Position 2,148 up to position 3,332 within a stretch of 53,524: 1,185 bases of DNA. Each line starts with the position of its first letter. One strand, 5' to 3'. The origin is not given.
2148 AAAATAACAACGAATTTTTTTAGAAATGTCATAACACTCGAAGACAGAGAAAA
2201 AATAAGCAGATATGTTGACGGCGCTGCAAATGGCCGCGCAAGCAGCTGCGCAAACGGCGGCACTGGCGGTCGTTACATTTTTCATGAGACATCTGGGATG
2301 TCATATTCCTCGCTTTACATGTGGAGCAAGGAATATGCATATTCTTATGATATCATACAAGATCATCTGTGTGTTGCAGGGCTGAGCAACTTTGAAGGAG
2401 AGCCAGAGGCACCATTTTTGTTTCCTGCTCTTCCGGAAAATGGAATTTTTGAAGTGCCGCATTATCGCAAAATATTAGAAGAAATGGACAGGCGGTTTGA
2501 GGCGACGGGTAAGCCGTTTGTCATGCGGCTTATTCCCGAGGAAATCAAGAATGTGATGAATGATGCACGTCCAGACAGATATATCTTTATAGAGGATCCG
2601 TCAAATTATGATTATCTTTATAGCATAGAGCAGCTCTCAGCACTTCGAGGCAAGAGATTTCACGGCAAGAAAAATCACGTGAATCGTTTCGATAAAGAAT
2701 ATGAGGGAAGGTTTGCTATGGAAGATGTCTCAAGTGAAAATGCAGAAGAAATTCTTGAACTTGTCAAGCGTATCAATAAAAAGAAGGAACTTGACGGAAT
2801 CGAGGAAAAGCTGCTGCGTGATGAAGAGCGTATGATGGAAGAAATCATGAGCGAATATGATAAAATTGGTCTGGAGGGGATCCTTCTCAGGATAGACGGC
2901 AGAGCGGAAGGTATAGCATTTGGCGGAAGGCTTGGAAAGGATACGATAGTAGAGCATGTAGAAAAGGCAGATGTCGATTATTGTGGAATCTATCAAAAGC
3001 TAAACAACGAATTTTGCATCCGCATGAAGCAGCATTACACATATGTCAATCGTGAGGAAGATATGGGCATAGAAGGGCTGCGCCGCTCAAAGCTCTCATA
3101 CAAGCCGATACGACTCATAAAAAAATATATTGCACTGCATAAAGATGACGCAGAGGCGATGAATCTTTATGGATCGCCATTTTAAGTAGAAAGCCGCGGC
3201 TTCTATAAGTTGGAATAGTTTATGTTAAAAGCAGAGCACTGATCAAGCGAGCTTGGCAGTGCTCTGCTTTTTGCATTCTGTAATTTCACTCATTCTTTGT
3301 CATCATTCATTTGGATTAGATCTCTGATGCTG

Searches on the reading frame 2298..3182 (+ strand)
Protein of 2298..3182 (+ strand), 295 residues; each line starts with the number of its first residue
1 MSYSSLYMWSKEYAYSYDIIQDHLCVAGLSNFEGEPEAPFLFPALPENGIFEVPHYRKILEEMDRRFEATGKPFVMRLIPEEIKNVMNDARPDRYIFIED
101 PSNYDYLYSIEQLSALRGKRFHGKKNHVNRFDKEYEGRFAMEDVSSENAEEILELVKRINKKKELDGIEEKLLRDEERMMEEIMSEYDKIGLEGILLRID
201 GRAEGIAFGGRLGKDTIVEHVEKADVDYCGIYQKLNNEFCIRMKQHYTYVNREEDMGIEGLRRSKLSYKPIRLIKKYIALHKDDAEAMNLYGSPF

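Call 7: search_protein_families(library=pfam, proteins=[window:2298-3182:+], max_evalue=0.01)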
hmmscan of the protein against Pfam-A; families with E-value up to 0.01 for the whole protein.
window:2298-3182:+ (295 aa): 1 family
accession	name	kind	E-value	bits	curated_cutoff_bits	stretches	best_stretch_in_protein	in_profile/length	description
PF09924.15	LPG_synthase_C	-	4.4e-37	128.2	27.5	1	2-279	12-297/298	Phosphatidylglycerol lysyltransferase, C-terminal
